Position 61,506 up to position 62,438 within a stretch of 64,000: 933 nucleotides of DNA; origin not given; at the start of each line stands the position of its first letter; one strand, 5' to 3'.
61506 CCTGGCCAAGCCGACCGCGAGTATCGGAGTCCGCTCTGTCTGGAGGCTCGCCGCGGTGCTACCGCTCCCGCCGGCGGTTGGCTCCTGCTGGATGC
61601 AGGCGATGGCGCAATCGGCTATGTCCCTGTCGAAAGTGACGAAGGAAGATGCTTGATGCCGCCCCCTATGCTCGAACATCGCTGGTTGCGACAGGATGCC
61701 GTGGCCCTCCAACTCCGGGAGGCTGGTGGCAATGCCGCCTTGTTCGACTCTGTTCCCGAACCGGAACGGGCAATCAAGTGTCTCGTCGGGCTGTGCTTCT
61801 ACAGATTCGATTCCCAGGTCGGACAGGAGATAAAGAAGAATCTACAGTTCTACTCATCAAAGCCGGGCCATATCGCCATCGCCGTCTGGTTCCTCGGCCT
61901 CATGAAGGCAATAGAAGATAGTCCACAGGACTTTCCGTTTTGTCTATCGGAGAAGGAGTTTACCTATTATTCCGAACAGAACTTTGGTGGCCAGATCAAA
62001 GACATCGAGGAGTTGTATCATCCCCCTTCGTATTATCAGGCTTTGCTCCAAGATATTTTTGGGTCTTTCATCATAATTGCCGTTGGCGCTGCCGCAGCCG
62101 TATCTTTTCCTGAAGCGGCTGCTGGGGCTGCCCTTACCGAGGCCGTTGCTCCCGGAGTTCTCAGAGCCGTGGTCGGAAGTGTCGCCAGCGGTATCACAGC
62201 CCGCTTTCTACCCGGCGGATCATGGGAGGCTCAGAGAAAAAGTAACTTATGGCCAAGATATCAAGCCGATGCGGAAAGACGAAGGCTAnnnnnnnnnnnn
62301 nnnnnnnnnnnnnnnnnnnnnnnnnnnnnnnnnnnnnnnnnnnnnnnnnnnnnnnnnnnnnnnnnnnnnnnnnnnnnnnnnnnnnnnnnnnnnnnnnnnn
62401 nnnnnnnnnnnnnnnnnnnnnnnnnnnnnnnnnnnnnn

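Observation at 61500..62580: Very low-GC, translationally coupled pair of membrane proteins with no recognisable family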

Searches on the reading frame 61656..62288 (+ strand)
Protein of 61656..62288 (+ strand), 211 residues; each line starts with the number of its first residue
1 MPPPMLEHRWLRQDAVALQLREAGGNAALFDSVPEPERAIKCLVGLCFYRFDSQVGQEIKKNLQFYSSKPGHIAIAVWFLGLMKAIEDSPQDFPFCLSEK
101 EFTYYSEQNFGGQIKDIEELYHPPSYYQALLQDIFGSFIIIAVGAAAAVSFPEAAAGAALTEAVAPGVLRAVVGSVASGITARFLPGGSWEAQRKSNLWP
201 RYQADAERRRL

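Call 8: search_protein_families(library=pfam, proteins=[window:61656-62288:+], max_evalue=1)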
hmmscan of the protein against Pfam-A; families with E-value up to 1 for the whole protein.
window:61656-62288:+ (211 aa): 0 families

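Call 9: search_protein_families(library=padloc, proteins=[window:61656-62288:+], max_evalue=1)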
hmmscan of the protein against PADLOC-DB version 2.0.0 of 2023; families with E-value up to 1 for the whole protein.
window:61656-62288:+ (211 aa): 0 families

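Call 10: search_protein_families(library=ncbifam, proteins=[window:61656-62288:+], max_evalue=1)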
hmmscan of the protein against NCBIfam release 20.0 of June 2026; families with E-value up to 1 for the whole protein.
window:61656-62288:+ (211 aa): 0 families
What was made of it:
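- Closest known: Tse4-Tsi4 of Pseudomonas aeruginosa. Different: No homology was detected through any library (calls 8-10).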

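Call 11: search_protein_families(library=phrogs, proteins=[window:61656-62288:+], max_evalue=1)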
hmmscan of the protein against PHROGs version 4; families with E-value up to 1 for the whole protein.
window:61656-62288:+ (211 aa): 0 families
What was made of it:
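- On Phage holin / lysis cassette: No PHROG hit (call 11).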

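Call 12: find_homologous_proteins(query=window:61656-62288:+, max_evalue=0.01)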
Query window:61656-62288:+ (211 aa): 2 proteins with E <= 0.01 among 1742 candidates.
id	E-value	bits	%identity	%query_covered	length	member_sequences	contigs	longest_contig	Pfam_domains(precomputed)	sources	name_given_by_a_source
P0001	1.0e-84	301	64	100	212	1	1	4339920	-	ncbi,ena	-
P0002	1.0e-27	115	44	60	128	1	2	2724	-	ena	-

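Call 14: find_encoding_contigs(protein=P0001, flank=10000)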
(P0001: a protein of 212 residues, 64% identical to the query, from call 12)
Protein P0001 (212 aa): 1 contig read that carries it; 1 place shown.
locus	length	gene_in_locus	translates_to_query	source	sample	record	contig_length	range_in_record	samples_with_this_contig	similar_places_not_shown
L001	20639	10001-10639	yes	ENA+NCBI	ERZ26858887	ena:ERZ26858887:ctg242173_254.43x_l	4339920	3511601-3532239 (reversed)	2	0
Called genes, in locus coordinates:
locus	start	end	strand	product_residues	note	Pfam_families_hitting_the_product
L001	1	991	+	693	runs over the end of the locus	PF07090:GATase1_like (faint)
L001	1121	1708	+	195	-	-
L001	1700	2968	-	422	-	PF00070:Pyr_redox (faint), PF07992:Pyr_redox_2, PF13450:NAD_binding_8 (faint), PF13454:NAD_binding_9 (faint), PF22366:NDH2_C (weak)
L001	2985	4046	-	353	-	PF00248:Aldo_ket_red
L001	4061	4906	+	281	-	-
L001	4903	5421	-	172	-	PF13403:Hint_2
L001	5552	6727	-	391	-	-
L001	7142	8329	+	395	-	PF00465:Fe-ADH, PF13685:Fe-ADH_2, PF25137:ADH_Fe_C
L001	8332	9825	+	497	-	PF00171:Aldedh, PF05893:LuxC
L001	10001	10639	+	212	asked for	-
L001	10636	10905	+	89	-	-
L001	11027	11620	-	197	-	PF13302:Acetyltransf_3, PF00583:Acetyltransf_1, PF13420:Acetyltransf_4, PF13673:Acetyltransf_10 (weak), PF13508:Acetyltransf_7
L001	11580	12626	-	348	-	PF00248:Aldo_ket_red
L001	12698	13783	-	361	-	PF01555:N6_N4_Mtase, PF18755:RAMA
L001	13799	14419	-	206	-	PF01351:RNase_HII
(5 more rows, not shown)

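Call 15: find_encoding_contigs(protein=P0002, flank=5000)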
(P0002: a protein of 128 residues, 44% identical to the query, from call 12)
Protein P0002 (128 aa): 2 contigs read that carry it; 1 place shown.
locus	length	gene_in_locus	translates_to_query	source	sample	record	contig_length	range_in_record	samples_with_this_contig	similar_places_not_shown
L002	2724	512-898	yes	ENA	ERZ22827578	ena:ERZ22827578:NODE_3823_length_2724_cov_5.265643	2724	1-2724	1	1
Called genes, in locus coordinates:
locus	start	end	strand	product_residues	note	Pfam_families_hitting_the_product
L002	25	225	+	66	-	-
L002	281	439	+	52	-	-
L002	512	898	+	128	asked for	-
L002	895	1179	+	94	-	-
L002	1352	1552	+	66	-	-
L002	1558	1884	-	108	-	-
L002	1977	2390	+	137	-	-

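Call 36: predict_structure(alignment_id=A1)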
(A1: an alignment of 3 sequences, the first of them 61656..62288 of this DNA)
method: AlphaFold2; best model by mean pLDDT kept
length: 211 residues; sequences in the alignment: 3
mean_pLDDT: 52.4   pTM: 0.51
mean pLDDT of the five models: 52.4, 48.5, 48.3, 47.1, 40.4
residues with pLDDT >= 90: 0; 70-90: 41; 50-70: 65; < 50: 105
segments of 3 or more residues with pLDDT < 50: 1-15, 18-30, 120-129, 131-197
pLDDT, mean of each block of 10 residues (from residue 1): 30 48 44 64 71 76 76 67 68 66 71 60 47 41 33 31 30 36 37 49 56 55
secondary structure, 60 per line:
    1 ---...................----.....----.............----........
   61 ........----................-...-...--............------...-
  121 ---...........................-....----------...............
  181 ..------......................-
elements in order: H4-22 H27-31 H36-48 H53-68 H73-88 H99-110 H124-150 H152-155 H166-182 H189-210
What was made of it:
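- Tried and rejected: The AF2 model from 3 sequences was useless (pLDDT 52, call 36).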

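Call 37: search_protein_representatives(alignment_id=A1)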
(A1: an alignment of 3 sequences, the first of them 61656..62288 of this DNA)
Query: 3 sequences, 212 profile positions. Proteins with E-value up to 0.001 (for the whole library): 29; up to 1e-10: 22; up to 1e-30: 12. The best 29 are listed.
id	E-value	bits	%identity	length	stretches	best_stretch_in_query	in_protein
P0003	1.0e-60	221.2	-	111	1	34-138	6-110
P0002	7.6e-59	215.1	-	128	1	86-212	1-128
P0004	1.8e-58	213.9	-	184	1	32-211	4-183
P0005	3.4e-52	193.3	-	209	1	9-212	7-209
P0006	3.9e-52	193.1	-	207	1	7-212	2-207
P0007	1.8e-51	191.0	-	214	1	6-212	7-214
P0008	3.0e-48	180.5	-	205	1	8-212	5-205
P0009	2.5e-45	170.9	-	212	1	9-211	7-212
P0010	1.9e-43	164.7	-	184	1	29-212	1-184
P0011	3.0e-39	151.0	-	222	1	8-211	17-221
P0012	8.0e-32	126.8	-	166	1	49-212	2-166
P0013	8.2e-32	126.7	-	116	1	97-212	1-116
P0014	3.2e-29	118.3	-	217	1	8-211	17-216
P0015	2.1e-25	105.8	-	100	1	116-211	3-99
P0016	6.6e-23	97.6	-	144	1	75-211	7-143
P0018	1.7e-19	86.5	-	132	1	86-211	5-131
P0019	9.9e-19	84.0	-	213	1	8-211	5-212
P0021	8.5e-15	71.2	-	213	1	37-211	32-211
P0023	4.8e-11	58.9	-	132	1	86-211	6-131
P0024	1.1e-10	57.7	-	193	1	24-211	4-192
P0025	1.4e-09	54.1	-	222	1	46-211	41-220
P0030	1.8e-04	37.4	-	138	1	6-81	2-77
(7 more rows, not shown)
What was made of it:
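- The distribution is very patchy and sparse: 29 clusters in 1.84 billion representatives (call 37).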

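Call 40: find_homologous_proteins(query=A4, max_evalue=0.001)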
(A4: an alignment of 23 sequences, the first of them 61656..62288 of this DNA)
Query A4 (23 sequences) (211 aa, profile of the alignment): 5 proteins with E <= 0.001 among 8000 candidates.
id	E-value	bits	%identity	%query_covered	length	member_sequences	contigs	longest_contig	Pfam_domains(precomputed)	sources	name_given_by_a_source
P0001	3.0e-80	287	64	100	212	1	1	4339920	-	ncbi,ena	-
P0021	2.6e-59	218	27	93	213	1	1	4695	-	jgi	jgi:hypothetical protein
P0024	3.2e-50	189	28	89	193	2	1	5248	-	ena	-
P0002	2.3e-45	173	44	60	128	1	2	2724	-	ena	-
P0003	4.1e-37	146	95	48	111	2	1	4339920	-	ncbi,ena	-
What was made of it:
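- Tried and rejected: The third indexed search, with the family profile, was limited by the candidate cap and returned only 5 proteins (call 40).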

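Call 41: find_encoding_contigs(protein=P0003, flank=10000)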
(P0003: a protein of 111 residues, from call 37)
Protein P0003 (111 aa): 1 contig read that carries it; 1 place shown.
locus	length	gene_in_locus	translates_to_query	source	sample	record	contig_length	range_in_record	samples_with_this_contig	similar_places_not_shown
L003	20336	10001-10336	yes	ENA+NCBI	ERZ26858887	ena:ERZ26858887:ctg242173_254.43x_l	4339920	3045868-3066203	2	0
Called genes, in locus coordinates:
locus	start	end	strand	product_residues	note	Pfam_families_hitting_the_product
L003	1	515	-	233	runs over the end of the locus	PF02571:CbiJ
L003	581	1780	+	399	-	PF00590:TP_methylase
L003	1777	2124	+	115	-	PF01890:CbiG_C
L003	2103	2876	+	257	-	PF00590:TP_methylase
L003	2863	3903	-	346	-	PF01888:CbiD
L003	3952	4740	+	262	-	PF00590:TP_methylase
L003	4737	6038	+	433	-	PF01656:CbiA, PF13500:AAA_26 (faint), PF07685:GATase_3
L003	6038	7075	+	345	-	PF02277:DBI_PRT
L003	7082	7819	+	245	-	PF02654:CobS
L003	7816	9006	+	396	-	PF13469:Sulfotransfer_3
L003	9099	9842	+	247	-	PF00230:MIP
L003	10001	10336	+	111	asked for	-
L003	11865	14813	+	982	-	PF07494:Reg_prop (faint), PF07495:Y_Y_Y (weak), PF00990:GGDEF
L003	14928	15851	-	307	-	PF00126:HTH_1, PF03466:LysR_substrate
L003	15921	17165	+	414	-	PF05899:Cupin_3 (faint), PF00190:Cupin_1, PF07883:Cupin_2, PF00190:Cupin_1, PF07883:Cupin_2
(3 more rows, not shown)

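Call 42: find_encoding_contigs(protein=P0021, flank=5000)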
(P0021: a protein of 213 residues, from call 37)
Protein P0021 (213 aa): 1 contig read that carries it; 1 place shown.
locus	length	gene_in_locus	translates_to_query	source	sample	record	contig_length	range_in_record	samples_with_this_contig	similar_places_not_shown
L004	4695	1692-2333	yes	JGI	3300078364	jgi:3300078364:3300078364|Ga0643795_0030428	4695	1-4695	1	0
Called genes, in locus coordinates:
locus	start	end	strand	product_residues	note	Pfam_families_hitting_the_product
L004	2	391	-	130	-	?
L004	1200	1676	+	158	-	PF05638:T6SS_HCP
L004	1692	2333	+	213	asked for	-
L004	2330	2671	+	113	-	-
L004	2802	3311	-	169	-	-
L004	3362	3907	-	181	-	-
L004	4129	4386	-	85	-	-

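Call 43: find_encoding_contigs(protein=P0024, flank=5000)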
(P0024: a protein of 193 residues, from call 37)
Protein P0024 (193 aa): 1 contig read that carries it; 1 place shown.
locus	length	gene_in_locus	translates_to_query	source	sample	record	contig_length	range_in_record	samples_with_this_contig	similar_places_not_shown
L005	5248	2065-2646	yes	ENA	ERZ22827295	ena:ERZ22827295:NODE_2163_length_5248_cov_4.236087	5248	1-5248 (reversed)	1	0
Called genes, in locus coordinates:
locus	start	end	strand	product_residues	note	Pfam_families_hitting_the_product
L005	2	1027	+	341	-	?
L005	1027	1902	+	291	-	PF02629:CoA_binding, PF13607:Succ_CoA_lig, PF00549:Ligase_CoA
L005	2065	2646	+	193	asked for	-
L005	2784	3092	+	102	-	-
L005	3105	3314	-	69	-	-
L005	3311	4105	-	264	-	-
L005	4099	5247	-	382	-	?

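Call 47: find_related_loci(query=A5, collection=genome_contigs, flank=10000)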
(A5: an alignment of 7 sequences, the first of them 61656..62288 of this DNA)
Query A5 (211 aa) in genome_contigs; peptide patterns used: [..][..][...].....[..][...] (x = any residue, [..] = any of these).
28 stretches matched a pattern; 6 encode a relative of the query (tblastn E <= 1e-3); 6 distinct loci.
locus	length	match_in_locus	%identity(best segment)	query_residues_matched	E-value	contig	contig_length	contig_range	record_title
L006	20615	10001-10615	64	1-205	8e-89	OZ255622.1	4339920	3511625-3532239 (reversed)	MAG: Acetobacteraceae bacterium isolate 1866906f-c268-4c48-a265-377a97cac203 genome assembly, chromosome: 1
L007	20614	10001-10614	48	7-211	1e-55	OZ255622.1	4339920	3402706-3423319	MAG: Acetobacteraceae bacterium isolate 1866906f-c268-4c48-a265-377a97cac203 genome assembly, chromosome: 1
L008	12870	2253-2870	48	6-211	3e-56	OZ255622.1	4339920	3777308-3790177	MAG: Acetobacteraceae bacterium isolate 1866906f-c268-4c48-a265-377a97cac203 genome assembly, chromosome: 1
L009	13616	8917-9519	40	5-211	7e-44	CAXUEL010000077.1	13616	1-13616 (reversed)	MAG TPA_asm: uncultured Acetobacteraceae bacterium isolate public_SRR14722188_metawrap_bin.1 genome assembly, contig: pu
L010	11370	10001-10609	40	3-211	1e-42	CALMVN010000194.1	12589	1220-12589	MAG TPA_asm: uncultured Acetobacteraceae bacterium isolate SRR13685149_bin.14_CONCOCT_v1.1_MAG genome assembly, contig:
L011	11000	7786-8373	39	10-211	3e-40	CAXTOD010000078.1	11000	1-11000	MAG TPA_asm: uncultured Acetobacteraceae bacterium isolate public_SRR14722221_metawrap_bin.5 genome assembly, contig: pu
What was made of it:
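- On T6SS Hcp-dependent cargo effector / immunity pair: The genome-collection scan was used up on finding homologues (call 47), so the whole carrier genomes could not be read.
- One Acetobacteraceae MAG carries four copies (calls 41, 47). There are multiple paralogous copies per genome (call 47).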

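Call 49: find_related_loci(query=A5, collection=metagenome_contigs, flank=10000)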
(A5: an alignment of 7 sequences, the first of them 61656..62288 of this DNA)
Query A5 (211 aa) in metagenome_contigs; peptide patterns used: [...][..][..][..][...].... (x = any residue, [..] = any of these).
35 stretches matched a pattern, but none encodes a relative of the query by tblastn (E <= 1e-3).

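Call 51: find_related_loci(query=A5, collection=viral_contigs, flank=10000)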
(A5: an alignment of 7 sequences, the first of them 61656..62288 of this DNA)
Query A5 (211 aa) in viral_contigs; peptide patterns used: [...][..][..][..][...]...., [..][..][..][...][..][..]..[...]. (x = any residue, [..] = any of these).
36 stretches matched a pattern, but none encodes a relative of the query by tblastn (E <= 1e-3).

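Call 52: find_related_loci(query=A6, collection=metagenome_contigs, flank=10000)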
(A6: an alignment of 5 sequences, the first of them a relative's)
Query A6 (213 aa) in metagenome_contigs; peptide patterns used: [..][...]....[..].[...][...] (x = any residue, [..] = any of these).
148 stretches matched a pattern, but none encodes a relative of the query by tblastn (E <= 1e-3).
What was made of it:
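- Tried and rejected: Both metagenome-contig scans and one viral-contig scan found no confirmed relative (calls 49, 51, 52).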

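Call 53: find_encoding_contigs(protein=P0019, flank=8000)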
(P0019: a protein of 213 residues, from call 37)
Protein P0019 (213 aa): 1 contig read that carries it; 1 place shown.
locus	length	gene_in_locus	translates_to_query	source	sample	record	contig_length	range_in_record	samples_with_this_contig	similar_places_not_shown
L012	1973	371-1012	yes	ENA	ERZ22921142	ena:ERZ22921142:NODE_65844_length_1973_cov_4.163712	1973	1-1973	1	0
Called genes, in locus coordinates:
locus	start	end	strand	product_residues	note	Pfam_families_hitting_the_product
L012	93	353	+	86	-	-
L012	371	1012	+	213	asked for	-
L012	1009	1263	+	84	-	-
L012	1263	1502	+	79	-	-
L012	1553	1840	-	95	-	-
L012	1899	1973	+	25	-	?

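Call 54: find_encoding_contigs(protein=P0025, flank=8000)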
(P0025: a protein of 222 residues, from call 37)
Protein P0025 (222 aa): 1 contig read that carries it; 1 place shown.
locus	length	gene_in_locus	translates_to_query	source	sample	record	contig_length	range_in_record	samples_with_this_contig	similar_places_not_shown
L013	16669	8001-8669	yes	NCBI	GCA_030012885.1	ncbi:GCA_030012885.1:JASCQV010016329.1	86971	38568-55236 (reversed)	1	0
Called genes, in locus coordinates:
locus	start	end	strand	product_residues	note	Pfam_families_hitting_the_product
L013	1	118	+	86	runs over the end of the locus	-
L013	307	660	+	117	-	-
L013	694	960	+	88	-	-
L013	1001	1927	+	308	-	-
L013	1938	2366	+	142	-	-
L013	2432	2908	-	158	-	-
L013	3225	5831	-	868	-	PF09250:Prim-Pol (faint)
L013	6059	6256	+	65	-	-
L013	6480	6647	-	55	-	-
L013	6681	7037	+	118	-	-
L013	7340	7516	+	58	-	-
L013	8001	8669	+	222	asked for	-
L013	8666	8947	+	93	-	-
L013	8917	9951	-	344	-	-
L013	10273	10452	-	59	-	-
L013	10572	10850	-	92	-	-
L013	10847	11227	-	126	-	PF13384:HTH_23 (faint), PF13551:HTH_29 (faint)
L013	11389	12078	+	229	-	-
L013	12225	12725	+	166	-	-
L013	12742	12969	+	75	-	-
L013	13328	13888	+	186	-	-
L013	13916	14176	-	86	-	PF27389:AZC_3924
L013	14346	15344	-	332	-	-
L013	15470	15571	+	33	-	-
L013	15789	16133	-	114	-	PF15631:Imm-NTF2-2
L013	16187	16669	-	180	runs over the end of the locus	-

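Call 55: find_encoding_contigs(protein=P0011, flank=8000, max_places=4)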
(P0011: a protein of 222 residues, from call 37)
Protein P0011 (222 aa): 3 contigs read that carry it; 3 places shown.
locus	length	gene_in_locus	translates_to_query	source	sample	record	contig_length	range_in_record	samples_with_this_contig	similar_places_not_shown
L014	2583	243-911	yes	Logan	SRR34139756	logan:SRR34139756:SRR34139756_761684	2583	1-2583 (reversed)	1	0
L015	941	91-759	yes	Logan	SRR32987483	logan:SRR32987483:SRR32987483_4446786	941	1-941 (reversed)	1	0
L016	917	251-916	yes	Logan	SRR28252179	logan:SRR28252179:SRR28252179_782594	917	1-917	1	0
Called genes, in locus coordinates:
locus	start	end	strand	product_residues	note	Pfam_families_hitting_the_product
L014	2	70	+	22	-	?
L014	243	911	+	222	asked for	-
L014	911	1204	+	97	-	-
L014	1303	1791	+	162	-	-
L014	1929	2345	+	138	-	-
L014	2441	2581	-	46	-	?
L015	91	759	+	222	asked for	-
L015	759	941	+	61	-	?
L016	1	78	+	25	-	?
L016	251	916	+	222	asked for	?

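Call 56: find_encoding_contigs(protein=P0007, flank=8000, max_places=4)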
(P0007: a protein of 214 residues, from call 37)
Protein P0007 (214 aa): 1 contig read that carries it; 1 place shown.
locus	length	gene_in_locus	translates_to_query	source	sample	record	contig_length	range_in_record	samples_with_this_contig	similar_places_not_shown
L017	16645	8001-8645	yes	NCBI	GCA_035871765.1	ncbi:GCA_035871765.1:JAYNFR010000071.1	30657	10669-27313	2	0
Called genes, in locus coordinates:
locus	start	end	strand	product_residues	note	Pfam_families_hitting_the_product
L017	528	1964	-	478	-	PF00989:PAS (weak), PF08448:PAS_4, PF13426:PAS_9, PF08447:PAS_3, PF08448:PAS_4, PF13426:PAS_9, PF08447:PAS_3, PF00015:MCPsignal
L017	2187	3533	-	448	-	PF03432:Relaxase (weak), PF11843:DUF3363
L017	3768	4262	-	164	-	PF01464:SLT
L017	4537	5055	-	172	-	PF10502:Peptidase_S26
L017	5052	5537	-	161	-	PF11000:DUF2840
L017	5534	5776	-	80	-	PF23807:RHH_10 (weak)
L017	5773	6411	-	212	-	PF01656:CbiA, PF02374:ArsA_ATPase (weak), PF09140:MipZ (weak), PF10609:ParA (weak), PF13614:AAA_31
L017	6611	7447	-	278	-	PF10134:RPA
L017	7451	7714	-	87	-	PF12728:HTH_17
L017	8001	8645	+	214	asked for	-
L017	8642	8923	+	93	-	-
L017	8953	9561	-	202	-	PF10074:RovC_DNA-bd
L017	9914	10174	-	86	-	-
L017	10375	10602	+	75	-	PF13744:HTH_37 (weak), PF13560:HTH_31, PF13443:HTH_26, PF01381:HTH_3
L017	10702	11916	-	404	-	-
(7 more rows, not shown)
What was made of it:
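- One copy is inside an ICE (call 56). One homologue is cargo of an ICE beside its replication/partition genes, near another TA pair (DUF433/PIN) (call 56). Copies sit in ICE and island contexts (calls 54, 56).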

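Call 57: find_encoding_contigs(protein=P0009, flank=8000, max_places=4)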
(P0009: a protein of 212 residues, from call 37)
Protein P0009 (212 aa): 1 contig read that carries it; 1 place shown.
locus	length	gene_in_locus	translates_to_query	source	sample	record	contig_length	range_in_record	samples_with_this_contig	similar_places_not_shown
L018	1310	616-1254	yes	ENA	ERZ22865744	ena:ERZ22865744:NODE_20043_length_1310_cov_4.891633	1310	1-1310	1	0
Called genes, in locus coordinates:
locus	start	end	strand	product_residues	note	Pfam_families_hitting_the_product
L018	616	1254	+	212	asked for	-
